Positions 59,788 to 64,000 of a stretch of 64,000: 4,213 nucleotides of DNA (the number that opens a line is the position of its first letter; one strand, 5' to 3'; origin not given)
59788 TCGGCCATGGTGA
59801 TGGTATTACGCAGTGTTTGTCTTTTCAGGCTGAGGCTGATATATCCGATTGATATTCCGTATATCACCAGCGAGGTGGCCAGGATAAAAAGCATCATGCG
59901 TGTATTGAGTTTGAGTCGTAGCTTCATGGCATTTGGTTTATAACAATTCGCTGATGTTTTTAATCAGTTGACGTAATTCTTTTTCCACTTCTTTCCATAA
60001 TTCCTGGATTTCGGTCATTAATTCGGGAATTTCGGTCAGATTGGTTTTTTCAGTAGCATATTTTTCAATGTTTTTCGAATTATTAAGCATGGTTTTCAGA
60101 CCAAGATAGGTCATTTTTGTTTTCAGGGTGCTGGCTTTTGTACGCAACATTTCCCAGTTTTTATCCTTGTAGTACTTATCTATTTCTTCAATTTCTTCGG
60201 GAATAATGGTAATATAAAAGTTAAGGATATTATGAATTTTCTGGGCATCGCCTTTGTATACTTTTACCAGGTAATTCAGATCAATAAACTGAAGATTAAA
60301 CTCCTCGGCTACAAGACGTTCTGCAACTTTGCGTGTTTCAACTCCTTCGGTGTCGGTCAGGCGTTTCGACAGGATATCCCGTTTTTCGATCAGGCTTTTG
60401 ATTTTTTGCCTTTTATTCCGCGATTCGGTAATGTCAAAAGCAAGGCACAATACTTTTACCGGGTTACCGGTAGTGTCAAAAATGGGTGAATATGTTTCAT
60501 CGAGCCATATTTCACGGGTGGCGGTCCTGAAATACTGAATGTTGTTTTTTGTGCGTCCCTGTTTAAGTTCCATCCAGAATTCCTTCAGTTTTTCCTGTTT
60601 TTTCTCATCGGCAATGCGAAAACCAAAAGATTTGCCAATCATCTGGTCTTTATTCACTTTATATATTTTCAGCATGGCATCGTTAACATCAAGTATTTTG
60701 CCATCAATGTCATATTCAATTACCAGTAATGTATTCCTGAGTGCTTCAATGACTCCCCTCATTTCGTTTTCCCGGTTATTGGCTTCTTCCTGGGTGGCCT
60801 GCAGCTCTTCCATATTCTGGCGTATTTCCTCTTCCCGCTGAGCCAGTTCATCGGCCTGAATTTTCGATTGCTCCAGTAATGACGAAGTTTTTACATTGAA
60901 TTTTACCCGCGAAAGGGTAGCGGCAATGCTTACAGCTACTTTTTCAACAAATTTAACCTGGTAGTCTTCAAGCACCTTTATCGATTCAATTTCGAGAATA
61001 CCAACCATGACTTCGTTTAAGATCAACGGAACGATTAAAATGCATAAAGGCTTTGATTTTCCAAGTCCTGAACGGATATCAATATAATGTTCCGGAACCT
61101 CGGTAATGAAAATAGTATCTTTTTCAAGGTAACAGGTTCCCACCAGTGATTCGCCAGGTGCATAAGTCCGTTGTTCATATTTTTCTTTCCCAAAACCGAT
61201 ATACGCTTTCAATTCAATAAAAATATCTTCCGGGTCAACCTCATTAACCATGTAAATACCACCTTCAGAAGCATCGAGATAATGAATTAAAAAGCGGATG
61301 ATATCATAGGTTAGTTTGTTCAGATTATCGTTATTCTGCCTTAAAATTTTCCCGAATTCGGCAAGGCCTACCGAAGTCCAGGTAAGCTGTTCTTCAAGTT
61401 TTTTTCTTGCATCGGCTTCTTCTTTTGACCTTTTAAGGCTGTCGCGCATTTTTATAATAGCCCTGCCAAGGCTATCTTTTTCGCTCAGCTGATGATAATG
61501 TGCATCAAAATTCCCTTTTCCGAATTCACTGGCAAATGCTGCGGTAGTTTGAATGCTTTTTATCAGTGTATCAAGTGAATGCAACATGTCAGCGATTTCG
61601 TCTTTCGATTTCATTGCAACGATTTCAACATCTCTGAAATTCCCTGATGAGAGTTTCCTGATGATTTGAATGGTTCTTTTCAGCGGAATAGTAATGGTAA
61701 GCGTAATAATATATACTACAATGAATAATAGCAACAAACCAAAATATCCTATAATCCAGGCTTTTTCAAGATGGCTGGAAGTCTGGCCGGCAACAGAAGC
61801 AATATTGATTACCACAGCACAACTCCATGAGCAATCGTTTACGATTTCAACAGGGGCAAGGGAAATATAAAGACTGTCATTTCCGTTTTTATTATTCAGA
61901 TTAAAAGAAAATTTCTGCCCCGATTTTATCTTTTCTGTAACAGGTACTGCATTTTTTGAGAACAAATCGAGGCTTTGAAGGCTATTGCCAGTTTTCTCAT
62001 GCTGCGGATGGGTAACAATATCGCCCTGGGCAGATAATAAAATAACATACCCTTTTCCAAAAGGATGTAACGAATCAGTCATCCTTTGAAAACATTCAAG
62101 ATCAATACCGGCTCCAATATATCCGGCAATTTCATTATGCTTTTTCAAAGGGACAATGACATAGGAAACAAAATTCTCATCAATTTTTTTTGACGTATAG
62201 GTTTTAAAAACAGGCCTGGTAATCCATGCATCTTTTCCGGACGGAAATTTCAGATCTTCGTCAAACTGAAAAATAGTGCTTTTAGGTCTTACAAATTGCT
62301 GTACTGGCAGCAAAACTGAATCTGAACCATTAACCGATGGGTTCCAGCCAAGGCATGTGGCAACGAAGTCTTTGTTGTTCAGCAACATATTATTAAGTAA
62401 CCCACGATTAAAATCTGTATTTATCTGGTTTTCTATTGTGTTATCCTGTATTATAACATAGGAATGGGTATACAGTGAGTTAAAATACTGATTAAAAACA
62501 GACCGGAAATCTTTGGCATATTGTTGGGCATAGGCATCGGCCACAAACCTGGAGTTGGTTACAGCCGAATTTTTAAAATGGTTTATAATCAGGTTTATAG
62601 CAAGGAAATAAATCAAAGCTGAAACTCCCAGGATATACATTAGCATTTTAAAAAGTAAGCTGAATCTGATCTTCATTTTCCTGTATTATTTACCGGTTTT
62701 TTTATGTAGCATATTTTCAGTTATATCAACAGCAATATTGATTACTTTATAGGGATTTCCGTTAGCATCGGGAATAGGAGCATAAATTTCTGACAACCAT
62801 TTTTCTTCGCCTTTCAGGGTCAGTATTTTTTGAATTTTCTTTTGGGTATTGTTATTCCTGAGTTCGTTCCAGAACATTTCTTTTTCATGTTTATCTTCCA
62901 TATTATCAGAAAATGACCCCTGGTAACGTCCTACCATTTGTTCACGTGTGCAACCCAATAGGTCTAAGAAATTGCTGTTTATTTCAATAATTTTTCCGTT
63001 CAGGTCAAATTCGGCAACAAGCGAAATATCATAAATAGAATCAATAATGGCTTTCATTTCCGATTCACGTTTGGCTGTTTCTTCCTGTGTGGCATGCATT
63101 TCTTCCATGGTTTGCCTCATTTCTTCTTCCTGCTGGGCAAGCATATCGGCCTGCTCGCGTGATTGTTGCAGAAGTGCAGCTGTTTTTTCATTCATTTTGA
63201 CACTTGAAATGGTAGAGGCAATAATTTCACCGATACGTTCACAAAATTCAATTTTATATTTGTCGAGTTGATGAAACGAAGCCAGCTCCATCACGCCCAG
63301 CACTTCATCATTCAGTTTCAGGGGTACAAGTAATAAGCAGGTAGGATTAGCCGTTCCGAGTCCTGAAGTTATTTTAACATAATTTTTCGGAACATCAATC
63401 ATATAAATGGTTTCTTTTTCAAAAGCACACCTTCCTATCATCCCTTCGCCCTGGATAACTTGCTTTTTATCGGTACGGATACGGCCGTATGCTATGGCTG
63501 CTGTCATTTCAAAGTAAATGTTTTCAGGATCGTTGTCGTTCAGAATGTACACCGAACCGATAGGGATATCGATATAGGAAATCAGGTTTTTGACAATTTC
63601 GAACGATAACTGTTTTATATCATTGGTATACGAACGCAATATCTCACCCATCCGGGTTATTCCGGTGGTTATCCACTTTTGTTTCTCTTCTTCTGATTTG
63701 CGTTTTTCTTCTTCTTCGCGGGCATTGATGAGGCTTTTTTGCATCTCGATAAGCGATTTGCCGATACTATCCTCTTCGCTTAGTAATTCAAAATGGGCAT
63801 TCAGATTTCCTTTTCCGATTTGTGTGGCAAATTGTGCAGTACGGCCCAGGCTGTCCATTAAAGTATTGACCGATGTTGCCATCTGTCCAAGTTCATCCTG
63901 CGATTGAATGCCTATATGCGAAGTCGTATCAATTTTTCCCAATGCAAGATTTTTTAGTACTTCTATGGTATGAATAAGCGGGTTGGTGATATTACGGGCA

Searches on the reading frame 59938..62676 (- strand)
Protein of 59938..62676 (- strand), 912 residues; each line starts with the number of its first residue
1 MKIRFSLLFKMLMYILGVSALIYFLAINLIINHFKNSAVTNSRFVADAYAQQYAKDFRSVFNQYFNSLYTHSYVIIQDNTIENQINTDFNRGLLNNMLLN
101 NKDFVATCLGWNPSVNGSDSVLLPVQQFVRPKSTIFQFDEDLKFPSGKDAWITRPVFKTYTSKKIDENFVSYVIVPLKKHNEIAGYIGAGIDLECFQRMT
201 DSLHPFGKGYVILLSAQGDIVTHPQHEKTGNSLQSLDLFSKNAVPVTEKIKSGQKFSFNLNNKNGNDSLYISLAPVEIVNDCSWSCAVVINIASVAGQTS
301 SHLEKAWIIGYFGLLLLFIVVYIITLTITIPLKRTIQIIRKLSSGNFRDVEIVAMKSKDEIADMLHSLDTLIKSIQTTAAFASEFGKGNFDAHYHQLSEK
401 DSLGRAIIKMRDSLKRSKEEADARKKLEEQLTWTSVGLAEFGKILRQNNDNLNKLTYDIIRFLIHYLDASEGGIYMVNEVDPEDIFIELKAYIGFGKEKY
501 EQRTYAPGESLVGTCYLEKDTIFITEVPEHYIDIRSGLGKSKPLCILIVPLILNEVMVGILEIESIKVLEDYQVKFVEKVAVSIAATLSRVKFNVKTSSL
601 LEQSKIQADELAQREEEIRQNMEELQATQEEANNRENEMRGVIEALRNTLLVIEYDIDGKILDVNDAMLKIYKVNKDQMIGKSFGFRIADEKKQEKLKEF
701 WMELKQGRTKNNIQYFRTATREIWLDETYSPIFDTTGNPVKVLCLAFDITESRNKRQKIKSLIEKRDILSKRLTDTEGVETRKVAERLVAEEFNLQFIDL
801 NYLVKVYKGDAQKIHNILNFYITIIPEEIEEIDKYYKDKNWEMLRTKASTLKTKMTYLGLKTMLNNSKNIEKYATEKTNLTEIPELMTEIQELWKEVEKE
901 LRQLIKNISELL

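Call 64: search_protein_families(library=pfam, proteins=[window:59938-62676:-], max_evalue=0.00001)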
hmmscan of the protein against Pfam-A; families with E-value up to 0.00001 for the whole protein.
window:59938-62676:- (912 aa): 6 families
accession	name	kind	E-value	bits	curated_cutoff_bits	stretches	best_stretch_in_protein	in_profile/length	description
PF13426.13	PAS_9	-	6.5e-13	49.3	27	1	653-751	6-103/103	PAS domain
PF08448.16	PAS_4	-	1.6e-11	44.8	23.1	1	650-753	8-109/110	PAS fold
PF02743.24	dCache_1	-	9.6e-10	38.8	45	1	147-277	107-231/240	Cache domain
PF13185.12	GAF_2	-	3.3e-09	37.5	28.6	1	459-588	11-135/136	GAF domain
PF00989.32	PAS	-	8.7e-09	35.8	22.6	1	638-749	2-113/113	PAS fold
PF01590.32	GAF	-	1.6e-08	35.6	22.4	1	452-588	2-133/133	GAF domain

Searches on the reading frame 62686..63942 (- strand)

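Call 64: search_protein_families(library=pfam, proteins=[window:62686-63942:-], max_evalue=0.00001)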
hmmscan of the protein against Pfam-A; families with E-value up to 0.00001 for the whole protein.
window:62686-63942:- (418 aa): 5 families
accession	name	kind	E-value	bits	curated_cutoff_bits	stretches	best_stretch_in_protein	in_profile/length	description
PF13185.12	GAF_2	-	4.4e-10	40.3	28.6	1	108-245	3-135/136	GAF domain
PF13426.13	PAS_9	-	6.3e-10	39.7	27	1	313-409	8-103/103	PAS domain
PF08448.16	PAS_4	-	8.9e-10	39.2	23.1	1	308-409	7-107/110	PAS fold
PF00989.32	PAS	-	9.6e-07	29.3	22.6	1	295-397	2-103/113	PAS fold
PF08447.18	PAS_3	-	5.2e-06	27.1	25.6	0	318-403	1-88/89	PAS fold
